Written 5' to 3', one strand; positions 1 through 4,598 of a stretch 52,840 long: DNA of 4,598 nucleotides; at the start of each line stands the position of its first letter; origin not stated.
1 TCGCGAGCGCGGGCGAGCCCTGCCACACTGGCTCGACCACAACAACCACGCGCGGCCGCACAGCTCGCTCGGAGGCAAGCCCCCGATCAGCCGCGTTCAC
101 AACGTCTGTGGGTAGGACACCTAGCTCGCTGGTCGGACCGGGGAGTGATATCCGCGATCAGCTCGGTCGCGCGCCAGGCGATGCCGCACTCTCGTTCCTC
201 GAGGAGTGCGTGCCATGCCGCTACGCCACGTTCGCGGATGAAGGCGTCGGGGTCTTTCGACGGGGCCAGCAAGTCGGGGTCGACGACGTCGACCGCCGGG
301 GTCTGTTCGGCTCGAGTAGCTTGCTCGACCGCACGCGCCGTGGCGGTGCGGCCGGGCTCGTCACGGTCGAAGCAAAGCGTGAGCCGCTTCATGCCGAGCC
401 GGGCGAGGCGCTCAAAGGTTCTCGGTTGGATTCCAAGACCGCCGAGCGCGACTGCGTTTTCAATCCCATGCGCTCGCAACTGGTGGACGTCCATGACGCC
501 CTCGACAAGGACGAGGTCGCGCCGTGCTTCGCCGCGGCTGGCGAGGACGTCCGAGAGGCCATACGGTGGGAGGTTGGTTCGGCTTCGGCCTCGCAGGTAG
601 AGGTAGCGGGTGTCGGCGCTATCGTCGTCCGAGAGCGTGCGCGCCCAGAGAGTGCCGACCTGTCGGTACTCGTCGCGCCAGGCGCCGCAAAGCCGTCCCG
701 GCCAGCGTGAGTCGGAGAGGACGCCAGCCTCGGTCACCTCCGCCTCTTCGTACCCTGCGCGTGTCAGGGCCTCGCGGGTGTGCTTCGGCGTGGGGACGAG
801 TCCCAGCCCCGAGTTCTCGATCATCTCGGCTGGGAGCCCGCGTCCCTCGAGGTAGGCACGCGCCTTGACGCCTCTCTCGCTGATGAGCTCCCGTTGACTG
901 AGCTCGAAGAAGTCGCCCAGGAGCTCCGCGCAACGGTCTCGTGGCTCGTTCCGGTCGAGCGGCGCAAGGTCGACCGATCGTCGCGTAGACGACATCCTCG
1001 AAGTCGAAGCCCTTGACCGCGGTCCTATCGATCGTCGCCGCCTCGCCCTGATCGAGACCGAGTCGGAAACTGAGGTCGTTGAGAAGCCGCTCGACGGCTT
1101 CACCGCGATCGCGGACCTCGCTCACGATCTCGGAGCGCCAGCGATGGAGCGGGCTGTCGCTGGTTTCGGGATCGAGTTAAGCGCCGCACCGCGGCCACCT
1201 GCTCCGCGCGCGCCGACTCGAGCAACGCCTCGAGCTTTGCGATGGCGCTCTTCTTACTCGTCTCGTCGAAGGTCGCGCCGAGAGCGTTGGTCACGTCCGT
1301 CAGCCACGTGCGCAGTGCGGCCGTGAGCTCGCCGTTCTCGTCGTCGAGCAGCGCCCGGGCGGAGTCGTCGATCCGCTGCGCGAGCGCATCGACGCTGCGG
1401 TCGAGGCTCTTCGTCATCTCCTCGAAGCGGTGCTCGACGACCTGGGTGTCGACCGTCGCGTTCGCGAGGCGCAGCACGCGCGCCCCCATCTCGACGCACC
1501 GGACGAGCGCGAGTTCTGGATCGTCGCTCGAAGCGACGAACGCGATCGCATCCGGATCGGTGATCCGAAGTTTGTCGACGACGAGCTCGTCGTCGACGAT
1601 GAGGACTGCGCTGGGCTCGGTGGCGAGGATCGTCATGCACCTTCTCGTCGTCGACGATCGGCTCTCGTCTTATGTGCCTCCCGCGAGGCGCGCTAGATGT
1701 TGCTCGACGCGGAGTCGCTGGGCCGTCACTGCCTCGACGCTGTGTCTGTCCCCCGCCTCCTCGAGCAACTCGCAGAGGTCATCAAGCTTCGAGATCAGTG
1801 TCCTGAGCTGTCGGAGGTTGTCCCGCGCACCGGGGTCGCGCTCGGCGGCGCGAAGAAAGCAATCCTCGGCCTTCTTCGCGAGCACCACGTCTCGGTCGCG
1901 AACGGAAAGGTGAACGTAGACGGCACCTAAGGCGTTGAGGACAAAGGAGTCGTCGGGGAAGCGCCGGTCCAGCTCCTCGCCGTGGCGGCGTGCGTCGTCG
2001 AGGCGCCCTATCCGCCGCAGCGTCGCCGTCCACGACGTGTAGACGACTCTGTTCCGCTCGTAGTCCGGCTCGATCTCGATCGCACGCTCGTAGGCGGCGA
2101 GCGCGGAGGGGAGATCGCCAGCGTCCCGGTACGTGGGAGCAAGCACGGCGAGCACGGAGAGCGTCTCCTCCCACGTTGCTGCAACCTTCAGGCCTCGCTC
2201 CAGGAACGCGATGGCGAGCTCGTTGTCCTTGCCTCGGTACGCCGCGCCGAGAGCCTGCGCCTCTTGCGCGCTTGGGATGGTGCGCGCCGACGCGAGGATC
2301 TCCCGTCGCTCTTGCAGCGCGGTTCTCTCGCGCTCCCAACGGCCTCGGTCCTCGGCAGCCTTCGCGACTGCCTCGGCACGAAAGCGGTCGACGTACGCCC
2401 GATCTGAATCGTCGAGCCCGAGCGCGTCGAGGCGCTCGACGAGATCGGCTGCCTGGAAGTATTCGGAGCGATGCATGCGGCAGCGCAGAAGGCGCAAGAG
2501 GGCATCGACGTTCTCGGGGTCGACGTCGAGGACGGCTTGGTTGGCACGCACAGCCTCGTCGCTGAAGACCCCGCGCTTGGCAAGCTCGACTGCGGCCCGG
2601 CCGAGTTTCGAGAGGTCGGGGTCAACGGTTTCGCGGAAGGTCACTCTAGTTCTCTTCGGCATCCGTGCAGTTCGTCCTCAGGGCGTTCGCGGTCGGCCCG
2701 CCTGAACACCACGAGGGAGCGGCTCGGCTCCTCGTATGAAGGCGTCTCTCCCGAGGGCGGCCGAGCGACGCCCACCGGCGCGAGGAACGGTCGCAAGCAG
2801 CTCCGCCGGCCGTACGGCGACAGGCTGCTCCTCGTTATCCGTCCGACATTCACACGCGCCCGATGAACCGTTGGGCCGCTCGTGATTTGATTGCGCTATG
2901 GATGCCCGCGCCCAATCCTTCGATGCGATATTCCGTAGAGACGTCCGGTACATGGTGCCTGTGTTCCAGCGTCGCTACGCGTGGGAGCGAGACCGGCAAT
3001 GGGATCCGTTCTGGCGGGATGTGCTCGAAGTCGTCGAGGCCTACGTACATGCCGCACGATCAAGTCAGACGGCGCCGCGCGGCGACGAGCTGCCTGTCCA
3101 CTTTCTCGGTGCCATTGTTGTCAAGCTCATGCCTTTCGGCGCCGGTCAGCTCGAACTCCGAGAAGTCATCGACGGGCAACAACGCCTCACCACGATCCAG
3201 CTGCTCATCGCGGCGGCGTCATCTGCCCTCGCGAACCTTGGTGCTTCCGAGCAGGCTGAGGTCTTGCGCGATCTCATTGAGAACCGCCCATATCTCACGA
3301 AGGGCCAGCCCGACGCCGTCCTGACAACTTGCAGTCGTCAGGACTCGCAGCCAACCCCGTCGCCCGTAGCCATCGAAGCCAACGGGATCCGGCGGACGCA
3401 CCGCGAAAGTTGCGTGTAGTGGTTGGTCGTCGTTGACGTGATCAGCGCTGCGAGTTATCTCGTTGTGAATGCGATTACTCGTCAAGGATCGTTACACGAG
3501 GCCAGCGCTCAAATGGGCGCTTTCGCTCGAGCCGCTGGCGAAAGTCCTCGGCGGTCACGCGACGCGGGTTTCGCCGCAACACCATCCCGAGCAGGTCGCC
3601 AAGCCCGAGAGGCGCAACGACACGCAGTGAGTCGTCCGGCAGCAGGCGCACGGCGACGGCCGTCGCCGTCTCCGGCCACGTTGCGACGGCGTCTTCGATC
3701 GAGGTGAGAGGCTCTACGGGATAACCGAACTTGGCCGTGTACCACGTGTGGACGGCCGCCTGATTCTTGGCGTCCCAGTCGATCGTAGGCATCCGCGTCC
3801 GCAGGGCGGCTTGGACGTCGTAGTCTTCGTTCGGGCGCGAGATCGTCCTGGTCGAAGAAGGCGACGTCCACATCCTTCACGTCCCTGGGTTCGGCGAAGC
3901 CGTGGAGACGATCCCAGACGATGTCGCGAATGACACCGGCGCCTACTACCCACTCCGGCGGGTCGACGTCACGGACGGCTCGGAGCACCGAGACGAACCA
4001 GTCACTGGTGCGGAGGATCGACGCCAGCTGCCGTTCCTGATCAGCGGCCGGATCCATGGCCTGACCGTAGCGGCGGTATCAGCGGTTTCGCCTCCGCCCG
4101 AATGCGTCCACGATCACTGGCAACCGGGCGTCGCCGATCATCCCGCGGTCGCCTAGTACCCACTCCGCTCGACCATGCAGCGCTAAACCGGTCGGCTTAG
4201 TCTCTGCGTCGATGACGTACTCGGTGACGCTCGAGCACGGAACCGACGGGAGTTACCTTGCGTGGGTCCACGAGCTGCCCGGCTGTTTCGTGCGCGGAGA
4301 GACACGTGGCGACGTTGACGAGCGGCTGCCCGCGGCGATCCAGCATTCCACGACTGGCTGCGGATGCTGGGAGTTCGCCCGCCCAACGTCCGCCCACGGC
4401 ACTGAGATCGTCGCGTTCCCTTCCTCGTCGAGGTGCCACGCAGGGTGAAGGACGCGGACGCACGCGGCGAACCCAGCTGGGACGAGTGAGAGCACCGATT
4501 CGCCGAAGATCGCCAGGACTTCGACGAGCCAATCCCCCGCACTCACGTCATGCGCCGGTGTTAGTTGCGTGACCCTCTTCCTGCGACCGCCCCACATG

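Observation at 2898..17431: A GmrSD-type DUF262/DUF1524 gene is split into two same-strand halves about 12.6 kb apart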

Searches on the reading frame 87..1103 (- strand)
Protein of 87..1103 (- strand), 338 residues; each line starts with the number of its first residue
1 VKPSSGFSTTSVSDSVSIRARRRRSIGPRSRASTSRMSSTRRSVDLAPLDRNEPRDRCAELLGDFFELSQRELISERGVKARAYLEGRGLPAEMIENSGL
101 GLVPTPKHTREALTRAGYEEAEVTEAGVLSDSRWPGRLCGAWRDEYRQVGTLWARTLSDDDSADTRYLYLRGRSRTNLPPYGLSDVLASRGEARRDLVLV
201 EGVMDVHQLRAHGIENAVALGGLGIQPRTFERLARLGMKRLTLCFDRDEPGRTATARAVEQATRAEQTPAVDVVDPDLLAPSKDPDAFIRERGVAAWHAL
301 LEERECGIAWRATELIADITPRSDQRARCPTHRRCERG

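Call 16: search_protein_families(library=pfam, proteins=[window:87-1103:-], max_evalue=0.01)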
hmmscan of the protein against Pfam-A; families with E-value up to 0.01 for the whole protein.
window:87-1103:- (338 aa): 5 families
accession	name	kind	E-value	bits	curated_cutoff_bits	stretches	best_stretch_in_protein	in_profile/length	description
PF13155.12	Toprim_2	-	5e-12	46.5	22.1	1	198-288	1-87/88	Toprim-like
PF13662.12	Toprim_4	-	1.2e-09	38.7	25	1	197-262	3-74/85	Toprim domain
PF01751.28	Toprim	-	4.1e-06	27.3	23.1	1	197-263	2-81/96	Toprim domain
PF08275.17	DNAG_N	-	1.5e-05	25.5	26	1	70-133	3-67/128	DNA primase catalytic core, N-terminal domain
PF13362.12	Toprim_3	-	0.0067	17.3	27.2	0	197-293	2-93/95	Toprim domain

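Call 47: search_protein_families(library=padloc, proteins=[window:87-1103:-], max_evalue=0.001)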
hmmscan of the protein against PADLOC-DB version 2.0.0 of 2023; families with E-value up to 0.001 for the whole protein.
window:87-1103:- (338 aa): 2 families
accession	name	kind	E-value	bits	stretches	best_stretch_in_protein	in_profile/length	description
PDLC03800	RTasDnaG-like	-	2e-13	47.9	1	42-262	148-349/550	DRT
PDLC03767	RT_UG29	-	4.8e-10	35.5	1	154-304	221-374/2280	DRT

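Call 63: find_related_loci(query=window:87-1103:-, collection=viral_contigs, flank=8000)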
Query window:87-1103:- (338 aa) in viral_contigs; peptide patterns used: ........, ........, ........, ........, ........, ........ (x = any residue, [..] = any of these).
12 stretches matched a pattern; 4 encode a relative of the query (tblastn E <= 1e-3); 4 distinct loci.
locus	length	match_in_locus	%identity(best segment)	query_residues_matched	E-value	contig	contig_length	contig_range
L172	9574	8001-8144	40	216-263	3e-6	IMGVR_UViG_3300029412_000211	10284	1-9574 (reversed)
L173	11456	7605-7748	40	216-263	3e-6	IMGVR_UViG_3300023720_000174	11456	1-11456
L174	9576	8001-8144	40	216-263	3e-6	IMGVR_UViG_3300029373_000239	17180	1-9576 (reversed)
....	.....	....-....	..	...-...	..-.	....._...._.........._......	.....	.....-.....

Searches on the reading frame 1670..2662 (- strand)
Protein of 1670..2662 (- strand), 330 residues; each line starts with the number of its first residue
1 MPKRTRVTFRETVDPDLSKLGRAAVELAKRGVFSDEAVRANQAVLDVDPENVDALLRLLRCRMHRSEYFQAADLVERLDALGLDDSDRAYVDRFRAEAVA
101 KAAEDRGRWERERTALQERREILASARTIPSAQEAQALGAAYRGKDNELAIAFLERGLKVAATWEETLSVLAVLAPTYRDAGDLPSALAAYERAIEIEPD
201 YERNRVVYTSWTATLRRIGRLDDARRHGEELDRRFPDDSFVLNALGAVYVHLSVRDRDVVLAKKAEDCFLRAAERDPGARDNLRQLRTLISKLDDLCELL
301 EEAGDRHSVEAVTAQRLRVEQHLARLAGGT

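Call 16: search_protein_families(library=pfam, proteins=[window:1670-2662:-], max_evalue=0.01)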
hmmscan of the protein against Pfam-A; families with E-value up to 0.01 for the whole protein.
window:1670-2662:- (330 aa): 12 families
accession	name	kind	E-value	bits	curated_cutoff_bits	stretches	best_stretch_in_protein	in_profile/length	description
PF14559.12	TPR_19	-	6.2e-08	33.3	25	2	35-86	8-59/68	Tetratricopeptide repeat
PF13414.12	TPR_11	-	3.7e-07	30.2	26.8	1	178-202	4-28/42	TPR repeat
PF00515.34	TPR_1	-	7.3e-07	29.2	27.8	1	177-201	10-34/34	Tetratricopeptide repeat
PF13428.12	TPR_14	-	2e-06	28.3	23.5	0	171-203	4-36/44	Tetratricopeptide repeat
PF13424.12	TPR_12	-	3.4e-06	27.6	30.1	1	137-197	8-74/77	Tetratricopeptide repeat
PF13181.12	TPR_8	-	3.6e-05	24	25.7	0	173-201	6-34/34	Tetratricopeptide repeat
PF13431.12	TPR_17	-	0.00011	22.6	24.4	0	43-71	4-32/34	Tetratricopeptide repeat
PF07719.23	TPR_2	-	0.00028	21.2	27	1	177-201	10-34/34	Tetratricopeptide repeat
PF23914.1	TPR_CcmH_CycH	-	0.00099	19.4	42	0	181-249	63-131/158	Cytochrome c-type biogenesis protein H TPR domain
PF13432.12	TPR_16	-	0.0013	19.6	32.7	0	34-79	13-58/65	Tetratricopeptide repeat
PF13374.12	TPR_10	-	0.0069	16.8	27.5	0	167-197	1-31/42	Tetratricopeptide repeat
PF20308.4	TPR-S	-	0.0078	17.2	27.6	0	68-201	2-92/102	Tetratricopeptide Repeats-Sensor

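Call 47: search_protein_families(library=padloc, proteins=[window:1670-2662:-], max_evalue=0.001)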
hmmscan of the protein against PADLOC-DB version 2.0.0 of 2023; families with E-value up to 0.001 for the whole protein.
window:1670-2662:- (330 aa): 0 families

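Call 57: search_protein_families(library=ncbifam, proteins=[window:1670-2662:-], max_evalue=1)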
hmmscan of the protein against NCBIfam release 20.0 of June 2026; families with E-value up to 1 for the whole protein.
window:1670-2662:- (330 aa): 8 families
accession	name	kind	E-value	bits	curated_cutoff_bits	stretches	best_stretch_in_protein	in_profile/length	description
TIGR02917.1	PEP_TPR_lipo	equivalog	8.8e-06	23.9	312.2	1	18-278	161-395/899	XrtA/PEP-CTERM system TPR-repeat protein PrsT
TIGR02521.1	type_IV_pilW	equivalog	4e-05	23.3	154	1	136-201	35-98/234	type IV pilus biogenesis/stability protein PilW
NF040959.1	MamA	equivalog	0.00041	19.9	200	1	142-246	49-146/204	magnetosome protein MamA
TIGR03939.1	PGA_TPR_OMP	equivalog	0.00091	17.5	366.65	1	169-321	87-230/800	poly-beta-1,6 N-acetyl-D-glucosamine export porin PgaA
TIGR02552.1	LcrH_SycD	equivalog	0.032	14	104.8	0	16-86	17-86/136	SycD/LcrH family type III secretion system chaperone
TIGR02740.1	TraF-like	hypoth_equivalog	0.074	12.3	232.25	1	41-104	94-157/276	TraF-like protein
NF042912.1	Amuc_1098_fam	equivalog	0.29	9.1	750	1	35-107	172-242/805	Amuc_1098 family type IV pilus outer membrane protein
NF052415.1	T3SS_chap_SctY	equivalog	0.55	10.8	70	0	36-102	24-90/106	type III secretion apparatus assembly chaperone SctY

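Call 64: find_related_loci(query=window:1670-2662:-, collection=viral_contigs, flank=8000)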
Query window:1670-2662:- (330 aa) in viral_contigs; peptide patterns used: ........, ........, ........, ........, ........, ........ (x = any residue, [..] = any of these).
9 stretches matched a pattern, but none encodes a relative of the query by tblastn (E <= 1e-3).
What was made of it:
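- Tried and rejected: Viral-contig scans with the primase-like and TPR proteins gave nothing useful (calls 63, 64).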

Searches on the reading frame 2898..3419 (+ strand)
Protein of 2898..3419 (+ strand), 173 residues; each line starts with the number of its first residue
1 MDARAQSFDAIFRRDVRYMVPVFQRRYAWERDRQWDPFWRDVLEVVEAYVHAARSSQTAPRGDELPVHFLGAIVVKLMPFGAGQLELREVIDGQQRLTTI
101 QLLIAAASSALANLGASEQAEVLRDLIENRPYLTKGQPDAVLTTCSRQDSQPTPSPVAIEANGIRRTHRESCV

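Call 3: search_protein_families(library=pfam, proteins=[window:2898-3419:+], max_evalue=0.01)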
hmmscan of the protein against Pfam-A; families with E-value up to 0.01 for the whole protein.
window:2898-3419:+ (173 aa): 1 family
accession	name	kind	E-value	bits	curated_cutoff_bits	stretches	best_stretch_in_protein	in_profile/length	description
PF03235.19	GmrSD_N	-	9.9e-19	68.7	33.2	1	14-131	7-111/199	GmrSD restriction endonuclease, N-terminal domain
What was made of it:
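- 2898..3319 (+): 5' fragment of the GmrSD-family gene: codons 1-140 plus the first 2 nt of codon 141. It carries the first conserved block of DUF262, including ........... Pfam GmrSD_N positions 7-111/199 (call 3).
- Checked: The ORF at 2898-3419 matches Pfam GmrSD_N (PF03235) profile positions 7-111 of 199 (call 3).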

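Call 23: find_encoding_contigs(protein=window:2898-3419:+, flank=10000, max_places=6)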
Protein window:2898-3419:+ (173 aa): 2 contigs read that carry it; 2 places shown.
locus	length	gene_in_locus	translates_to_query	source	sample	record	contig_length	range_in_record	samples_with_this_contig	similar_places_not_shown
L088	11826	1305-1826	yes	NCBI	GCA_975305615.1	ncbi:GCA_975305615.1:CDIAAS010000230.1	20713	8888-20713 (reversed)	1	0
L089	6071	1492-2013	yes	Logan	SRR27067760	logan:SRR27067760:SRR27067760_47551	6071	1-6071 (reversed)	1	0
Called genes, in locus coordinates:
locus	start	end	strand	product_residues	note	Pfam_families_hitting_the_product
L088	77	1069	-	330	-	PF13428:TPR_14 (faint), PF00515:TPR_1 (faint), PF13414:TPR_11 (faint), PF14559:TPR_19 (faint), PF13424:TPR_12 (weak)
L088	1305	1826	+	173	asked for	PF03235:GmrSD_N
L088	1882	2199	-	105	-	PF06042:NTP_transf_6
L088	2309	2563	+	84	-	-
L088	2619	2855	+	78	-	-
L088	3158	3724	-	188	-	PF08327:AHSA1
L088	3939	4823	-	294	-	PF01488:Shikimate_DH (faint), PF02558:ApbA (weak), PF02826:2-Hacid_dh_C (weak), PF03446:NAD_binding_2, PF03807:F420_oxidored, PF14833:NAD_binding_11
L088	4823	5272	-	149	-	PF08534:Redoxin, PF00578:AhpC-TSA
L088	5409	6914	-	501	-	PF00392:GntR, PF00155:Aminotran_1_2, PF12897:Asp_aminotransf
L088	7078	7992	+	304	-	PF01680:SOR_SNZ, PF05690:ThiG (weak)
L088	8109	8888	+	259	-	PF00149:Metallophos (weak), PF12850:Metallophos_2 (weak)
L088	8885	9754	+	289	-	PF13344:Hydrolase_6, PF00702:Hydrolase (weak), PF13242:Hydrolase_like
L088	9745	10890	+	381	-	PF00155:Aminotran_1_2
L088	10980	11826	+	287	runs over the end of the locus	PF00892:EamA (weak)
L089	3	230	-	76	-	?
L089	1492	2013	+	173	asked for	PF03235:GmrSD_N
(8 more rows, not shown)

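Call 47: search_protein_families(library=padloc, proteins=[window:2898-3419:+], max_evalue=0.001)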
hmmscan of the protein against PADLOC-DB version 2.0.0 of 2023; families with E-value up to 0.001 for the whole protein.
window:2898-3419:+ (173 aa): 28 families (the best 25 are shown)
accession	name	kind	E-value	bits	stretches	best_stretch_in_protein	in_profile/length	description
PDLC04154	HEC-06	-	1e-20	71.9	1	1-119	7-104/569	-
PDLC04155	HEC-06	-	5e-19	66.2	1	6-125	10-108/562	-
PDLC02693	Orf5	-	1.1e-18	65.5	1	11-132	2-108/543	Orf5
PDLC02687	Orf5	-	7.3e-18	62.6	1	1-118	1-97/543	Orf5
PDLC02695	Orf5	-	7.9e-18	62.1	1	2-120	4-111/601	Orf5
PDLC04157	HEC-06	-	4.3e-16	56.6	1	15-124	20-109/558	-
PDLC02701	Orf5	-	1.1e-15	55.2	1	7-126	9-119/596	Orf5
PDLC02700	Orf5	-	3.3e-15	53.8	1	12-124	7-100/555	Orf5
PDLC03655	mREase_IV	-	3.9e-13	46.7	1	5-122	5-113/629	Type IV methyl-directed restriction enzyme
PDLC02694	Orf5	-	5.1e-11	39.9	1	16-138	16-129/574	Orf5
PDLC02692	Orf5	-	5.6e-11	39.8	1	13-107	3-81/558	Orf5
PDLC02786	SspE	-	1.5e-10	38.1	1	7-128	13-126/766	SspE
PDLC02686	Orf5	-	9.6e-10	35.5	1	5-117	7-106/566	Orf5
PDLC02789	SspE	-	3.1e-08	30.6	1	4-117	5-117/749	SspE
PDLC02697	Orf5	-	1.6e-07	28.3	1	18-108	8-86/585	Orf5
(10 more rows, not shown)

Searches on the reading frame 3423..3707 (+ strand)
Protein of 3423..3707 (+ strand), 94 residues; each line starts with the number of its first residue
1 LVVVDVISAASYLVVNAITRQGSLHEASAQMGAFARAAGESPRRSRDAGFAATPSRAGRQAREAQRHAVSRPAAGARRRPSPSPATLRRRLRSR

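Call 16: search_protein_families(library=pfam, proteins=[window:3423-3707:+], max_evalue=0.01)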
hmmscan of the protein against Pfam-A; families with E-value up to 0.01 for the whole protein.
window:3423-3707:+ (94 aa): 0 families

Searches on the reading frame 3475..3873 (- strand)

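Call 16: search_protein_families(library=pfam, proteins=[window:3475-3873:-], max_evalue=0.01)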
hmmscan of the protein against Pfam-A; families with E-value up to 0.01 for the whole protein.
window:3475-3873:- (132 aa): 1 family
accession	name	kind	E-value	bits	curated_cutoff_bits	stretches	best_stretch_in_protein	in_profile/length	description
PF06042.17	NTP_transf_6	-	3.4e-31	108.7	25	1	14-129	50-159/159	Nucleotidyltransferase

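Call 47: search_protein_families(library=padloc, proteins=[window:3475-3873:-], max_evalue=0.001)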
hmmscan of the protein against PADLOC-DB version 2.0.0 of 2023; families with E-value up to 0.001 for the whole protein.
window:3475-3873:- (132 aa): 0 families

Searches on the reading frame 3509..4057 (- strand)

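Call 16: search_protein_families(library=pfam, proteins=[window:3509-4057:-], max_evalue=0.01)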
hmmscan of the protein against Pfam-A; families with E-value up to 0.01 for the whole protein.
window:3509-4057:- (182 aa): 1 family
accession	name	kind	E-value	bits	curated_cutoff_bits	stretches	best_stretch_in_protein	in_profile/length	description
PF06042.17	NTP_transf_6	-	2.4e-12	47.4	25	1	27-78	2-53/159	Nucleotidyltransferase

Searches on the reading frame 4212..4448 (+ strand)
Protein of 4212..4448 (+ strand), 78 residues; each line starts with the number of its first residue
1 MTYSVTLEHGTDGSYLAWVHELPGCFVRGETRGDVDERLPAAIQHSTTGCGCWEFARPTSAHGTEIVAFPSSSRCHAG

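Call 16: search_protein_families(library=pfam, proteins=[window:4212-4448:+], max_evalue=0.01)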
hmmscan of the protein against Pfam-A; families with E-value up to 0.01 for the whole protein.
window:4212-4448:+ (78 aa): 0 families

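Call 57: search_protein_families(library=ncbifam, proteins=[window:4212-4448:+], max_evalue=1)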
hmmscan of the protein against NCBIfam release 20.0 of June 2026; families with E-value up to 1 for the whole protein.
window:4212-4448:+ (78 aa): 0 families

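Call 58: search_protein_families(library=pfam, proteins=[window:4212-4448:+], max_evalue=10)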
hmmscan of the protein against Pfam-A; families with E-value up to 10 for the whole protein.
window:4212-4448:+ (78 aa): 2 families
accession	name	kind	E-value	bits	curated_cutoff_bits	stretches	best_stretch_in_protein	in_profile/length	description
PF15919.11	HicB_lk_antitox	-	0.14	12.8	27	1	3-43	1-41/123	HicB_like antitoxin of bacterial toxin-antitoxin system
PF21748.3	UPF0150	-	0.19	12.1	27.3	1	12-43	18-49/64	UPF0150-like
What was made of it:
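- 4212..4448 (+): Possible HicB-like antitoxin fragment (weak). Pfam HicB_lk_antitox E=0.14, residues 3-43 only, below threshold (call 58).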
